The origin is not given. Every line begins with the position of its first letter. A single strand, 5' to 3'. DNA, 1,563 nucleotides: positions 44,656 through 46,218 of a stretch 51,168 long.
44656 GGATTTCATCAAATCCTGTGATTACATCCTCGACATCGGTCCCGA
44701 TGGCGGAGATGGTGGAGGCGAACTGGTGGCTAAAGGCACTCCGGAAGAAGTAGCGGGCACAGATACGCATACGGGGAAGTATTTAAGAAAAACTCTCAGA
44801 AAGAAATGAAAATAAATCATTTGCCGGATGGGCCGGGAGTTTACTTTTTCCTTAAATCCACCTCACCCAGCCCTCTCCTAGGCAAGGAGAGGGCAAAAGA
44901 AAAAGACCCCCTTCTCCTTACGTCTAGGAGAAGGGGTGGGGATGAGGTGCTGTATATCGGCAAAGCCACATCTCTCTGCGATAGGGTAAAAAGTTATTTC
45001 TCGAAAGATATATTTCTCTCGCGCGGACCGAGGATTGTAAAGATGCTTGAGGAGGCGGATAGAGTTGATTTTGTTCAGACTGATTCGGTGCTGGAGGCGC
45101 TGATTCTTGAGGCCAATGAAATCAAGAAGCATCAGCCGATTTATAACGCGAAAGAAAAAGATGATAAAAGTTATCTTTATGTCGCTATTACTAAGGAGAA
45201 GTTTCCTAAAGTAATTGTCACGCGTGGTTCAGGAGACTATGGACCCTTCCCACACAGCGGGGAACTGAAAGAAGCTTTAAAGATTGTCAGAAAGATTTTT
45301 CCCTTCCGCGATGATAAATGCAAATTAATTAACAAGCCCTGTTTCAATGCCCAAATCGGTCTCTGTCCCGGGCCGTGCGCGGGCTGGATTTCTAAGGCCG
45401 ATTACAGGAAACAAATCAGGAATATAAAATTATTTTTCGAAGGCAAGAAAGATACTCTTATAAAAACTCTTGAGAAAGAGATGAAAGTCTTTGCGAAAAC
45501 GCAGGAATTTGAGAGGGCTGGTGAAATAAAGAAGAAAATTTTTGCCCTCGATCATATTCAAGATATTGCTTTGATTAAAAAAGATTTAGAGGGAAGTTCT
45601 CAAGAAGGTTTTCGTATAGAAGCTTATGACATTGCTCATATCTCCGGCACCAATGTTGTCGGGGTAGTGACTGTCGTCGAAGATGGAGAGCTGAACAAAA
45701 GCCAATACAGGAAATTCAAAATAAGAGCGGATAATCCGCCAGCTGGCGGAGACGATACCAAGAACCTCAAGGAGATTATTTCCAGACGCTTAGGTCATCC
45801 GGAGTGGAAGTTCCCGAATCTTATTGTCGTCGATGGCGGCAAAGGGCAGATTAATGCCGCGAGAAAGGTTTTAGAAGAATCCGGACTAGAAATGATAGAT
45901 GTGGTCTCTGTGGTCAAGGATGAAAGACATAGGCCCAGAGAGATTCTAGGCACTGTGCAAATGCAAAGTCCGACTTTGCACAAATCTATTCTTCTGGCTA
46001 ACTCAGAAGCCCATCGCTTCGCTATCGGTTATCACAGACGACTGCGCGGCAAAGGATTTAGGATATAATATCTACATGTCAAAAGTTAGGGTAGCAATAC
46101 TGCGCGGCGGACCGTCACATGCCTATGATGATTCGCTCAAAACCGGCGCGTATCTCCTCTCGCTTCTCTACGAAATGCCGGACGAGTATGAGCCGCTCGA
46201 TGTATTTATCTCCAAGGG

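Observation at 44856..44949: ~91-nt element predicted to fold as a three-way junction, inserted in-frame between the GIY and YIG strands of UvrC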

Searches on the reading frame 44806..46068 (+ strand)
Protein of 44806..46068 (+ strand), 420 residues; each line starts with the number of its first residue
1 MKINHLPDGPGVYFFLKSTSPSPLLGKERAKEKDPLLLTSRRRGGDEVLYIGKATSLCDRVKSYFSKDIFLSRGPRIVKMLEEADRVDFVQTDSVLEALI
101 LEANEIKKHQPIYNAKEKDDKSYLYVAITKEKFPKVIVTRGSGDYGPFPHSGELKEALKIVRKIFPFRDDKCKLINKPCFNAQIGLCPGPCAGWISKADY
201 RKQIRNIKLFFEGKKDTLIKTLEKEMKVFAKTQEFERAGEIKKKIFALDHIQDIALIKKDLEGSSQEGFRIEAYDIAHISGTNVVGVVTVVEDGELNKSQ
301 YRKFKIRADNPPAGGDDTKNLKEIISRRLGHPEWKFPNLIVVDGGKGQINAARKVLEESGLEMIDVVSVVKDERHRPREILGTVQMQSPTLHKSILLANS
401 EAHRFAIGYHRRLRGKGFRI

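Call 9: search_protein_families(library=pfam, proteins=[window:44806-46068:+])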
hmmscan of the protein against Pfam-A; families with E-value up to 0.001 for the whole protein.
window:44806-46068:+ (420 aa): 2 families
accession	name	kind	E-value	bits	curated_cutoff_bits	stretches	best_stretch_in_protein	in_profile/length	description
PF08459.17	UvrC_RNaseH_dom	-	6.9e-36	123.9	22.3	1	268-407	10-159/159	UvrC RNAse H endonuclease domain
PF02151.25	UVR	-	6.6e-05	23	21.5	1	217-249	2-34/36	UvrB/uvrC motif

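Call 10: search_solved_structures(query=window:44806-46068:+, show_alignments=2)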
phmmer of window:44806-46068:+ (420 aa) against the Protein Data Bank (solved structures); distinct sequences matched with E-value up to 0.001: 10.
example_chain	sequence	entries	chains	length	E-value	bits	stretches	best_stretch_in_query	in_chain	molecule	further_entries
2nrr_A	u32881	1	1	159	1.3e-20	77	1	268-416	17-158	UvrABC system protein C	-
2nrt_A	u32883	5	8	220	2.5e-20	76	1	268-416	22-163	UvrABC system protein C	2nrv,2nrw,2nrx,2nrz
3c65_A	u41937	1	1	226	6.2e-20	74.7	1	270-416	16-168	UvrABC system protein C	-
8b0q_A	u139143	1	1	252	2.3e-19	72.9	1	259-418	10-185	UvrABC system protein C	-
1yd6_A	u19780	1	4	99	5.3e-13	51.9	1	47-123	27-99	UvrC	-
1ycz_A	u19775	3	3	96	7.4e-08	34.9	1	48-120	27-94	UvrABC system protein C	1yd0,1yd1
1yd2_A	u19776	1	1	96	7.9e-08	34.9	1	48-120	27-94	UvrABC system protein C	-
1yd3_A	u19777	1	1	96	2.4e-07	33.3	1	48-120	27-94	UvrABC system protein C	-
1yd4_A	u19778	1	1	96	2.5e-07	33.2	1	48-120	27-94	UvrABC system protein C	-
1yd5_A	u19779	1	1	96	9e-07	31.4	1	48-119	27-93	UvrABC system protein C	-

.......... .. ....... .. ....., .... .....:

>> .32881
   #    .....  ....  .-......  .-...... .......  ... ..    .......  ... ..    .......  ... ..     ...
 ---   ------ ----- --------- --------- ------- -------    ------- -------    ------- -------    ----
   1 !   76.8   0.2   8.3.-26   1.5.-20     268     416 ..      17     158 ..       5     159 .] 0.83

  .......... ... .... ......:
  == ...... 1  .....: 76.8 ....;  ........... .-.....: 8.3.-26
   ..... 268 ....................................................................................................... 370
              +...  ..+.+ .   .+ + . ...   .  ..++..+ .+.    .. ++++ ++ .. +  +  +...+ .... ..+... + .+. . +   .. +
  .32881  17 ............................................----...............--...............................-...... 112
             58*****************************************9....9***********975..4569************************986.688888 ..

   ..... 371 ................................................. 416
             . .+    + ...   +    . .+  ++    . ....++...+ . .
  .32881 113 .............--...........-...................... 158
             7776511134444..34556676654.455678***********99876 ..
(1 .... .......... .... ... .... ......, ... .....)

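Call 11: find_homologous_proteins(query=window:44806-46068:+, max_evalue=1e-10)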
Query window:44806-46068:+ (420 aa): 8000 proteins with E <= 1e-10 among 8000 candidates; the best 120 are listed.
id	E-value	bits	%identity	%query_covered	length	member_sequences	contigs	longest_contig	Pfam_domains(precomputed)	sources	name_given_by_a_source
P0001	4.5e-280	946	100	100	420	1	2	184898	PF27096.1,PF08459.18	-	-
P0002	7.9e-198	676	75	100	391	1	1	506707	PF27096.1,PF08459.18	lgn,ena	-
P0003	1.1e-194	665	73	99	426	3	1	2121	PF27096.1,PF02151.26,PF08459.18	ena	-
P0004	1.4e-191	655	73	100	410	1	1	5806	PF27096.1,PF02151.26,PF08459.18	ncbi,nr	ncbi:UvrB/UvrC motif-containing protein [Candidatus Parcubacteria bacterium]|nr:UvrB/UvrC motif-cont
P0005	2.5e-189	648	71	99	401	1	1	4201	PF27096.1,PF02151.26,PF08459.18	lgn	-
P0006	1.2e-187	642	72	99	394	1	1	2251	PF27096.1,PF01541.31,PF08459.18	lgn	-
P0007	1.8e-187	641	72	99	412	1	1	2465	PF27096.1,PF08459.18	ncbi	-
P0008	1.9e-186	638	71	100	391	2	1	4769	PF27096.1,PF02151.26,PF08459.18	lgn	-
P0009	2.7e-186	638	72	99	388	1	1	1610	PF27096.1,PF08459.18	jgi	-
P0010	1.3e-185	635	70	99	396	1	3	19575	PF27096.1,PF08459.18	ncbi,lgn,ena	ncbi:MAG: hypothetical protein AAB641_00830 [Patescibacteria group bacterium]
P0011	7.4e-185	633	71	99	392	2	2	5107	PF27096.1,PF08459.18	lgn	-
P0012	2.4e-183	628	70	99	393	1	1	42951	PF27096.1,PF08459.18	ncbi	-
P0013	3.5e-183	627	71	100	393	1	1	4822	PF27096.1,PF02151.26,PF08459.18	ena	-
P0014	1.9e-182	625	70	99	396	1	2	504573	PF27096.1,PF08459.18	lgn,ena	-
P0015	2.0e-182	625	70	100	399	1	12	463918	PF27096.1,PF08459.18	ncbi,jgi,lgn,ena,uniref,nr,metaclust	ncbi:MAG: hypothetical protein A3J09_01480 [Candidatus Zambryskibacteria bacterium RIFCSPLOWO2_02_FU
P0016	1.1e-181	622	76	88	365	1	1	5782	PF27096.1,PF02151.26,PF08459.18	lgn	-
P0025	4.8e-178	610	68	100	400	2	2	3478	PF27096.1,PF08459.18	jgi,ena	-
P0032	2.8e-175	601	68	99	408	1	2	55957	PF27096.1,PF02151.26,PF08459.18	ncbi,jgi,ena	-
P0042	2.2e-172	592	71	89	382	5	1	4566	PF27096.1,PF02151.26,PF08459.18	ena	-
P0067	3.2e-168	578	64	99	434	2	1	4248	PF27096.1,PF08459.18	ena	-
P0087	3.1e-166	571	63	100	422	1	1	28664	PF27096.1,PF08459.18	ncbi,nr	ncbi:MAG: hypothetical protein Q7R67_00740 [bacterium]|nr:hypothetical protein [bacterium]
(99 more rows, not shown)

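Call 14: find_encoding_contigs(protein=P0001, flank=10000, max_places=4)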
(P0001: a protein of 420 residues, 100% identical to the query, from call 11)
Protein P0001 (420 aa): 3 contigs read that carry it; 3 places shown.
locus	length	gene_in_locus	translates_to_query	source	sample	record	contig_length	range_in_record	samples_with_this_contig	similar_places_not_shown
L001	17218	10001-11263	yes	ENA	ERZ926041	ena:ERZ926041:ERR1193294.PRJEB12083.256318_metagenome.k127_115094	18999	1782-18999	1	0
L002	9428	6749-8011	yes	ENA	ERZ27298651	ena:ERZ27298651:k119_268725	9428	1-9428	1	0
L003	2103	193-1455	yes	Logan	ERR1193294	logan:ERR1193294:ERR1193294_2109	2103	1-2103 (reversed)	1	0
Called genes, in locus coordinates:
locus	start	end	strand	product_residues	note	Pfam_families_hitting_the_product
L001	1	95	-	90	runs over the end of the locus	PF12961:DUF3850, PF04266:ASCH (weak)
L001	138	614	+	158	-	-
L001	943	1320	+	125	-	PF02482:Ribosomal_S30AE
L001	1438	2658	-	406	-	PF01327:Pep_deformylase, PF00551:Formyl_trans_N, PF02911:Formyl_trans_C (weak)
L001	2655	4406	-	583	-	PF18319:Zn_ribbon_PriA (weak)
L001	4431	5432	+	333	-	PF00022:Actin, PF06723:MreB_Mbl, PF00012:HSP70, PF14450:FtsA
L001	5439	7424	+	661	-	PF04851:ResIII, PF17757:UvrB_inter, PF27431:UvrB_3rd, PF00271:Helicase_C, PF12344:UvrB, PF02151:UVR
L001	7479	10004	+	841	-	PF00005:ABC_tran (faint), PF02463:SMC_N (faint), PF13191:AAA_16 (faint), PF13555:AAA_29 (faint), PF20703:nSTAND1 (faint), PF13304:AAA_21 (faint), PF17760:UvrA_inter, PF00684:DnaJ_CXXCXGXG (faint)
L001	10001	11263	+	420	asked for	PF27096:UvrC_M, PF08459:UvrC_RNaseH_dom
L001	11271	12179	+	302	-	PF01820:Dala_Dala_lig_N, PF02655:ATP-grasp_3 (faint), PF02786:CPSase_L_D2 (faint), PF08443:RimK (weak), PF07478:Dala_Dala_lig_C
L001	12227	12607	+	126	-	-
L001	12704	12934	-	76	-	PF10685:KGG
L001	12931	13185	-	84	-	-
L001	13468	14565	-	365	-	PF00589:Phage_integrase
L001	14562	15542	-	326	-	PF02195:ParB_N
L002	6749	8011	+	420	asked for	PF27096:UvrC_M, PF08459:UvrC_RNaseH_dom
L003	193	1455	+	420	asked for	PF27096:UvrC_M, PF08459:UvrC_RNaseH_dom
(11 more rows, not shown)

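Call 15: find_encoding_contigs(protein=P0007, flank=10000, max_places=2)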
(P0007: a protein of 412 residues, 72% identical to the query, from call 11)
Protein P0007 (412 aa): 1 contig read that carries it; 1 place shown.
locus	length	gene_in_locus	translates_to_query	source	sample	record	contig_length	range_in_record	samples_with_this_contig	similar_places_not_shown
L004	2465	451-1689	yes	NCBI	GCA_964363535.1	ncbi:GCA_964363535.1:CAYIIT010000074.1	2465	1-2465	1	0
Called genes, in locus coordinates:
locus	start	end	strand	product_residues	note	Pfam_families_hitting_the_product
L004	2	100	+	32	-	?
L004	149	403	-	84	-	-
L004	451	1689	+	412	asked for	PF27096:UvrC_M, PF08459:UvrC_RNaseH_dom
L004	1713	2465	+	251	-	?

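Call 16: find_encoding_contigs(protein=P0087, flank=10000, max_places=2)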
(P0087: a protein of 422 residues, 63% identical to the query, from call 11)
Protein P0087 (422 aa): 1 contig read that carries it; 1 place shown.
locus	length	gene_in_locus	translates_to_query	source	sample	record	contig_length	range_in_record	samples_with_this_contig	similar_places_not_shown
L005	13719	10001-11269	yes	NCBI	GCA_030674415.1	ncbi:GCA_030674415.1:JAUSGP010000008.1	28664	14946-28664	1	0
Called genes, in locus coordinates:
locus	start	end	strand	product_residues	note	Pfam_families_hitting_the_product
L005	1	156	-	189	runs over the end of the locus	PF01327:Pep_deformylase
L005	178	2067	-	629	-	-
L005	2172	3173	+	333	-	PF00022:Actin, PF06723:MreB_Mbl, PF00012:HSP70, PF14450:FtsA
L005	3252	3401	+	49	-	PF18919:DUF5670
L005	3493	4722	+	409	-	PF01702:TGT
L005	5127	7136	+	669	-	PF00270:DEAD (faint), PF04851:ResIII, PF17757:UvrB_inter, PF27431:UvrB_3rd, PF00271:Helicase_C, PF12344:UvrB, PF02151:UVR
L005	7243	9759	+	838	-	PF00005:ABC_tran (faint), PF02463:SMC_N (faint), PF13191:AAA_16 (faint), PF13555:AAA_29 (faint), PF20703:nSTAND1 (faint), PF13304:AAA_21 (faint), PF17760:UvrA_inter, PF00684:DnaJ_CXXCXGXG (faint)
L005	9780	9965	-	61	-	-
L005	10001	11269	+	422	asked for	PF27096:UvrC_M, PF08459:UvrC_RNaseH_dom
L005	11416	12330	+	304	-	PF01820:Dala_Dala_lig_N, PF01071:GARS_A (weak), PF02655:ATP-grasp_3, PF08443:RimK, PF02222:ATP-grasp (weak), PF07478:Dala_Dala_lig_C, PF02786:CPSase_L_D2, PF07478:Dala_Dala_lig_C, +1 more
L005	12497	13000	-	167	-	-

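Call 17: find_encoding_contigs(protein=P0032, flank=10000, max_places=1)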
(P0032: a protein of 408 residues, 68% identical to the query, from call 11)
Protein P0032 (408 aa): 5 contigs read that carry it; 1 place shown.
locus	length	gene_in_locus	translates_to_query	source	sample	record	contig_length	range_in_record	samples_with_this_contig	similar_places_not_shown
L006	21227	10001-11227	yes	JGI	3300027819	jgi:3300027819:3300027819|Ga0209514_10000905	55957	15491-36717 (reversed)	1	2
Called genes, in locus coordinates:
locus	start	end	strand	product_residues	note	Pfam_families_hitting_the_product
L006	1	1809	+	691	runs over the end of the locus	PF04851:ResIII, PF13604:AAA_30 (faint), PF17757:UvrB_inter, PF27431:UvrB_3rd, PF00271:Helicase_C, PF12344:UvrB, PF02151:UVR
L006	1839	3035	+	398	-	PF08495:FIST, PF10442:FIST_C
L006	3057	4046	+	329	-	PF04392:ABC_sub_bind, PF13407:Peripla_BP_4 (weak)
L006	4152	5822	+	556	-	PF02743:dCache_1, PF00512:HisKA, PF02518:HATPase_c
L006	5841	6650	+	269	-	PF00072:Response_reg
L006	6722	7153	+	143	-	PF01371:Trp_repressor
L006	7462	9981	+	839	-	PF00005:ABC_tran (faint), PF02463:SMC_N (faint), PF13175:AAA_15 (faint), PF13191:AAA_16 (faint), PF13555:AAA_29 (faint), PF20703:nSTAND1 (faint), PF13304:AAA_21 (faint), PF17760:UvrA_inter, +1 more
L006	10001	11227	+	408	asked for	PF27096:UvrC_M, PF02151:UVR (weak), PF08459:UvrC_RNaseH_dom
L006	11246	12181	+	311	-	PF01820:Dala_Dala_lig_N (faint), PF07478:Dala_Dala_lig_C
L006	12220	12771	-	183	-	-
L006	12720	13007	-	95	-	-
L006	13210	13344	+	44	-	-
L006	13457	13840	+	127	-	PF03625:DUF302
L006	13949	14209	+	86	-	PF09851:SHOCT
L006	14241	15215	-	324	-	PF03703:bPH_2, PF04326:SLFN_AlbA_2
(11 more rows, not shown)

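Call 18: find_encoding_contigs(protein=P0025, flank=10000, max_places=1)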
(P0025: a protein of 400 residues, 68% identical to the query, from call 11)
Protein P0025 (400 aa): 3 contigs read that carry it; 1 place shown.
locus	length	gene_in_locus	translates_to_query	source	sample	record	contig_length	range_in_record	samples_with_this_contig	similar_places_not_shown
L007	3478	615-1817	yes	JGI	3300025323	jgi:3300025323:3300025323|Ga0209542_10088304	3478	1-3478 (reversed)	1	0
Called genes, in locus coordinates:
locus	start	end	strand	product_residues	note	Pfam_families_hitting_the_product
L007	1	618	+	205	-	?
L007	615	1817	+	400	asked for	PF27096:UvrC_M, PF08459:UvrC_RNaseH_dom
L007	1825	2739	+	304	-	PF01071:GARS_A, PF02655:ATP-grasp_3 (weak), PF08443:RimK (faint), PF14397:ATPgrasp_ST (faint), PF02786:CPSase_L_D2 (faint), PF07478:Dala_Dala_lig_C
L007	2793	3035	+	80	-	-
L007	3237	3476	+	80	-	?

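Call 19: find_encoding_contigs(protein=P0067, flank=10000, max_places=1)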
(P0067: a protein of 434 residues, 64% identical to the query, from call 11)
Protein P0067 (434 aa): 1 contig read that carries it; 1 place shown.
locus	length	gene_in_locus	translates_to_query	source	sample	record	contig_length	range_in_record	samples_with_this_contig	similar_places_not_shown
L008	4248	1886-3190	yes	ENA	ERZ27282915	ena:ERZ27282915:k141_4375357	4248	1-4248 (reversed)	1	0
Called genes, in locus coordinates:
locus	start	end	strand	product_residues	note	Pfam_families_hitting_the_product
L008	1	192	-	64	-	?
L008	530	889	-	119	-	PF22296:bAvd (weak)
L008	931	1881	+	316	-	PF00078:RVT_1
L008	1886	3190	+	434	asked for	PF27096:UvrC_M, PF08459:UvrC_RNaseH_dom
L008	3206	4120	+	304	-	PF01820:Dala_Dala_lig_N (faint), PF01071:GARS_A (weak), PF02655:ATP-grasp_3, PF02786:CPSase_L_D2, PF07478:Dala_Dala_lig_C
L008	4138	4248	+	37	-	?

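Call 20: find_encoding_contigs(protein=P0003, flank=10000, max_places=1)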
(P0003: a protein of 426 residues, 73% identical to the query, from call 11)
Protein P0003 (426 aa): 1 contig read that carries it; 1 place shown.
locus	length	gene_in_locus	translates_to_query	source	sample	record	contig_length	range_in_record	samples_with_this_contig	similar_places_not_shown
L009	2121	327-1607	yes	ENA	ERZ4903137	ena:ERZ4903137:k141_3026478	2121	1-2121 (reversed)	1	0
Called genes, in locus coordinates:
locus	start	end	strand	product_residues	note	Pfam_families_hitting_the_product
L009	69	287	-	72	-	-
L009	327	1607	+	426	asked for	PF27096:UvrC_M, PF02151:UVR (weak), PF08459:UvrC_RNaseH_dom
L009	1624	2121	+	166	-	?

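Call 21: find_encoding_contigs(protein=P0002, flank=10000, max_places=1)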
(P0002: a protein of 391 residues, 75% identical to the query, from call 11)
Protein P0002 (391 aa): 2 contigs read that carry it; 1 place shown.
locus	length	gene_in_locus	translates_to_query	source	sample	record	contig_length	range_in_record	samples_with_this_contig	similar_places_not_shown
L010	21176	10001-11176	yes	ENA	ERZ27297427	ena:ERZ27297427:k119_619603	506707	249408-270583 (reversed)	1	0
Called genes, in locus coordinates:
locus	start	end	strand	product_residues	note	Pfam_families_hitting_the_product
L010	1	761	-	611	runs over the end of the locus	-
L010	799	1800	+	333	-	PF00022:Actin, PF06723:MreB_Mbl, PF00012:HSP70, PF14450:FtsA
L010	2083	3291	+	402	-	PF01702:TGT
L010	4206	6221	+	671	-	PF00270:DEAD (faint), PF04851:ResIII, PF13604:AAA_30 (faint), PF17757:UvrB_inter, PF27431:UvrB_3rd, PF00271:Helicase_C, PF12344:UvrB, PF02151:UVR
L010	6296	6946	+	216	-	-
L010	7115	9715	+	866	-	PF00005:ABC_tran (faint), PF02463:SMC_N (faint), PF13175:AAA_15 (faint), PF13191:AAA_16 (faint), PF13555:AAA_29 (faint), PF20703:nSTAND1 (faint), PF20720:nSTAND3 (faint), PF17760:UvrA_inter, +2 more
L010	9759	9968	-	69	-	-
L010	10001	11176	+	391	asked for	PF27096:UvrC_M, PF08459:UvrC_RNaseH_dom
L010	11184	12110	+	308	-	PF01820:Dala_Dala_lig_N, PF02655:ATP-grasp_3 (weak), PF07478:Dala_Dala_lig_C, PF02786:CPSase_L_D2 (weak), PF07478:Dala_Dala_lig_C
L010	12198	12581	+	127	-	-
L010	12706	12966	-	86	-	PF10685:KGG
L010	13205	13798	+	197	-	PF09335:VTT_dom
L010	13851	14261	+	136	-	PF00072:Response_reg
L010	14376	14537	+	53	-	PF18930:DUF5679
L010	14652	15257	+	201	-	PF02142:MGS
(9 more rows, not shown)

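Call 31: find_encoding_contigs(protein=P0016, flank=3000, max_places=1)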
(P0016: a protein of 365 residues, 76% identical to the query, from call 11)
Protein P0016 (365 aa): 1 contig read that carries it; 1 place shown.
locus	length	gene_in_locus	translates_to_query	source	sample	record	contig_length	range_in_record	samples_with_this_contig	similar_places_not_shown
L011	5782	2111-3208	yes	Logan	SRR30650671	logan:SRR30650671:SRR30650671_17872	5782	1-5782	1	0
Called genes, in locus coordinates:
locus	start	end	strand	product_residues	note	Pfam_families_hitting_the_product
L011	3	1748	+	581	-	?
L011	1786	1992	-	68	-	-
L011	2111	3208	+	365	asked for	PF27096:UvrC_M, PF02151:UVR (weak), PF08459:UvrC_RNaseH_dom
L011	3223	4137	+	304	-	PF01820:Dala_Dala_lig_N, PF02655:ATP-grasp_3 (faint), PF02786:CPSase_L_D2 (weak), PF07478:Dala_Dala_lig_C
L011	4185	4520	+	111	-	-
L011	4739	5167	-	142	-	-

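Call 32: find_encoding_contigs(protein=P0042, flank=3000, max_places=1)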
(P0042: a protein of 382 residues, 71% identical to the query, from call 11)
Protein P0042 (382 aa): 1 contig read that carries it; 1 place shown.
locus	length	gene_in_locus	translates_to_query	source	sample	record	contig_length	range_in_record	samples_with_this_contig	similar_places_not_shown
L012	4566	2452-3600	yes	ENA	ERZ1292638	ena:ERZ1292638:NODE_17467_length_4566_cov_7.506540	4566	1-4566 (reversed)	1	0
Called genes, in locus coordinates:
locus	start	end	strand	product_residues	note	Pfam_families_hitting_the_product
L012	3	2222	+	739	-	?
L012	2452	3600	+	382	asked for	PF27096:UvrC_M, PF02151:UVR (weak), PF08459:UvrC_RNaseH_dom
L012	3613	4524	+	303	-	PF01820:Dala_Dala_lig_N, PF02655:ATP-grasp_3 (weak), PF07478:Dala_Dala_lig_C, PF13535:ATP-grasp_4 (weak), PF07478:Dala_Dala_lig_C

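Call 51: find_related_loci(query=P0001, collection=metagenome_contigs, flank=6000)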
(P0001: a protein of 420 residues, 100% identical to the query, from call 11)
Query P0001 (420 aa) in metagenome_contigs; peptide patterns used: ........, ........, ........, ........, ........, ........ (x = any residue, [..] = any of these).
115 stretches matched a pattern; 40 encode a relative of the query (tblastn E <= 1e-3); 40 distinct loci.
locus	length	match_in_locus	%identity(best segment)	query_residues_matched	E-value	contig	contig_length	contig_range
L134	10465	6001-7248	74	6-420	0e+0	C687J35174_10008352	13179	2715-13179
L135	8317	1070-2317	74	6-420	0e+0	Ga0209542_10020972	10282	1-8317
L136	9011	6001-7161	70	5-420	0e+0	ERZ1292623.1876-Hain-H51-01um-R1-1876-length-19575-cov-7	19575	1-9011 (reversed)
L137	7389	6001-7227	70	2-420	0e+0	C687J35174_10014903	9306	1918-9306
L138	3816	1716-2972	65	5-420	0e+0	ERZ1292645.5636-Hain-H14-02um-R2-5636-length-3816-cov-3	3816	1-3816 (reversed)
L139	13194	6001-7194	68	6-420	0e+0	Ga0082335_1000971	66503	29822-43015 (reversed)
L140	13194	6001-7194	68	6-420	0e+0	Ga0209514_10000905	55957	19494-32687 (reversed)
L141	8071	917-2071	65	6-420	8e-176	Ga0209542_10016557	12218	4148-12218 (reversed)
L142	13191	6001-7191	61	1-420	7e-170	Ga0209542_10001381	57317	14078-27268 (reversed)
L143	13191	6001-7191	61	1-420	7e-170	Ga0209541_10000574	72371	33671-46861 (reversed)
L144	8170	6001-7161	65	6-420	2e-168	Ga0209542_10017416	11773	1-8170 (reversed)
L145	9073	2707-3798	67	50-420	8e-168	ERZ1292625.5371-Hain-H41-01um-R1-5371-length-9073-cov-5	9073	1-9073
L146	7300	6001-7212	62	1-420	7e-167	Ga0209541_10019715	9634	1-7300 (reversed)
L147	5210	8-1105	69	68-420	2e-168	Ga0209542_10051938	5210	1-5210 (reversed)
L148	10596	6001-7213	61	6-418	4e-153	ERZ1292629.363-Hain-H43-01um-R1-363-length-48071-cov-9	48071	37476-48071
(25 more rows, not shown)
